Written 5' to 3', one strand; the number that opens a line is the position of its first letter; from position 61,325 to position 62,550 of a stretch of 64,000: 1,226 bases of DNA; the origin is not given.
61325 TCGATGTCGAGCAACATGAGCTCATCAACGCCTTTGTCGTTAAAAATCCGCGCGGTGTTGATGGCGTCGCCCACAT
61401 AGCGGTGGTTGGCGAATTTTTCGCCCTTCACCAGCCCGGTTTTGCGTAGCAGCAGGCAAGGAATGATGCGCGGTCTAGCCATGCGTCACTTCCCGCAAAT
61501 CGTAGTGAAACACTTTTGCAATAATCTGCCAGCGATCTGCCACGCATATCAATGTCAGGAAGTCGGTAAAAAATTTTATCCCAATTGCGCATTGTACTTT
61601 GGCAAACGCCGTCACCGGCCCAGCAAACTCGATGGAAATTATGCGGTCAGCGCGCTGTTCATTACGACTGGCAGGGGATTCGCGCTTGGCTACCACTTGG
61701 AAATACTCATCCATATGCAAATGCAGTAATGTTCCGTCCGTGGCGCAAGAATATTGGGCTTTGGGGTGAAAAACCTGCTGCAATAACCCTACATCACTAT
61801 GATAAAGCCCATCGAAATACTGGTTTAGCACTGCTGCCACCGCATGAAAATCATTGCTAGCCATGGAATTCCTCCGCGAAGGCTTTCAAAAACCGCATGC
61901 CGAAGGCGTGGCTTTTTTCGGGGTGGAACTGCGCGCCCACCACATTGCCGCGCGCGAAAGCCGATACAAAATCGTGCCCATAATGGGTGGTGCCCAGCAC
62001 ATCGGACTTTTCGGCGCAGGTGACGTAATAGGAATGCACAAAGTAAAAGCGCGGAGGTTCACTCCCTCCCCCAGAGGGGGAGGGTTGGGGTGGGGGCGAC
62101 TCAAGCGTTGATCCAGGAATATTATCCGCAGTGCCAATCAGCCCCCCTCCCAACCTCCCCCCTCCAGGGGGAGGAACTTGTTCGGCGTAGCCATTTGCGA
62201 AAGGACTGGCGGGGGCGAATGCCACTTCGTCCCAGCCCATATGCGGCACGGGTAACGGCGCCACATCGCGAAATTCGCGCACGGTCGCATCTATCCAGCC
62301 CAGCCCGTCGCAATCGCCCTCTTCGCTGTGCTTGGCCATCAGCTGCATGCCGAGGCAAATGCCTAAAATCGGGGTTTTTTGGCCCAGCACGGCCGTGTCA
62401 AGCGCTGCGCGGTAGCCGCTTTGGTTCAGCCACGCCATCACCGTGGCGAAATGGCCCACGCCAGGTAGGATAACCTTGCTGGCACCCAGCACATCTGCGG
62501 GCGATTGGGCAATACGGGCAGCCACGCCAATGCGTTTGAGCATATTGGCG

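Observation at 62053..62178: Same palindromic element family inserted in frame in the hisH-like amidotransferase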

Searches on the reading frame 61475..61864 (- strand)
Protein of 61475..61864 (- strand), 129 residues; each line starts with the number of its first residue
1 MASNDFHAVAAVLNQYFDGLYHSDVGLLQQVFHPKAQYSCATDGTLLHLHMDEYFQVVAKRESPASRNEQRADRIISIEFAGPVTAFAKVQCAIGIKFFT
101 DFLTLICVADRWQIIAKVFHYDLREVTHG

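Call 8: search_protein_families(library=ncbifam, proteins=[window:61475-61864:-])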
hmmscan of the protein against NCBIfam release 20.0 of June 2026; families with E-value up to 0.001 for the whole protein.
window:61475-61864:- (129 aa): 0 families

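Call 9: search_protein_families(library=pfam, proteins=[window:61475-61864:-])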
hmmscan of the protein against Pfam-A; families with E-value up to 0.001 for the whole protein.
window:61475-61864:- (129 aa): 1 family
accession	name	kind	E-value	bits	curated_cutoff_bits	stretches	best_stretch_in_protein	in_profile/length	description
PF12893.14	Lumazine_bd_2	-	8.8e-35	120.4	22.1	1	5-120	2-116/116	Putative lumazine-binding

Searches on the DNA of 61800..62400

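Call 35: search_rna_families(source=window, start=61800, end=62400, threshold=evalue, max_evalue=10)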
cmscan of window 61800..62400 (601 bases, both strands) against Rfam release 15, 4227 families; matches with E-value up to 10: 49.
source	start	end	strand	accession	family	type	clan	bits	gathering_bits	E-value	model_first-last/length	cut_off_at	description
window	62065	62174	-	RF04159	MIR1437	Gene; miRNA;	-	29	168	0.0068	1-192/192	no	MIR1437 microRNA precursor family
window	62064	62174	+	RF03433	mir-2576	Gene; miRNA;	-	28.1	83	0.031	1-120/120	no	mir-2576 microRNA precursor family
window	62073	62164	-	RF04083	MIR528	Gene; miRNA;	-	27.3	62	0.0025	1-89/89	no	MIR528 microRNA precursor family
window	62065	62174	+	RF04159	MIR1437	Gene; miRNA;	-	27.3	168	0.016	1-192/192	no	MIR1437 microRNA precursor family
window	62065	62174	+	RF03261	mir-1759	Gene; miRNA;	-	27.2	58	0.0056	1-75/75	no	mir-1759 microRNA precursor family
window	62074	62164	+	RF03558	mir-629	Gene; miRNA;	-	25.9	72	0.067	1-83/83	no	mir-629 microRNA precursor family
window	62072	62166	-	RF03360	mir-3156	Gene; miRNA;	-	25.2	76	0.013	1-77/77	no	mir-3156 microRNA precursor family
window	62078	62166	+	RF00942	mir-1224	Gene; miRNA;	-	24.7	105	0.045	1-86/86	no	mir-1224 microRNA precursor family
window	62075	62163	+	RF03964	mir-H1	Gene; miRNA;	-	24.6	97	0.11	1-85/85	no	mir-H1 microRNA precursor family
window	62074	62164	-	RF03558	mir-629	Gene; miRNA;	-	24.6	72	0.13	1-83/83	no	mir-629 microRNA precursor family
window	62063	62175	-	RF04119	MIR1858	Gene; miRNA;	-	24.2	137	0.09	32-172/197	no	MIR1858 microRNA precursor family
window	62065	62175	-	RF03433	mir-2576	Gene; miRNA;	-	23.8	83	0.28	1-120/120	no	mir-2576 microRNA precursor family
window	62068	62170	-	RF03261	mir-1759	Gene; miRNA;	-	23.7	58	0.048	1-75/75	no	mir-1759 microRNA precursor family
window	62075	62163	-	RF03964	mir-H1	Gene; miRNA;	-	23.7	97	0.18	1-85/85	no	mir-H1 microRNA precursor family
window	62075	62163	-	RF03629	mir-641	Gene; miRNA;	-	23.2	100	0.063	1-98/98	no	mir-641 microRNA precursor family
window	62063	62177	-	RF01762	whalefall-1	Gene; sRNA;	-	15.7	37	0.3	1-56/56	no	Whalefall-1 RNA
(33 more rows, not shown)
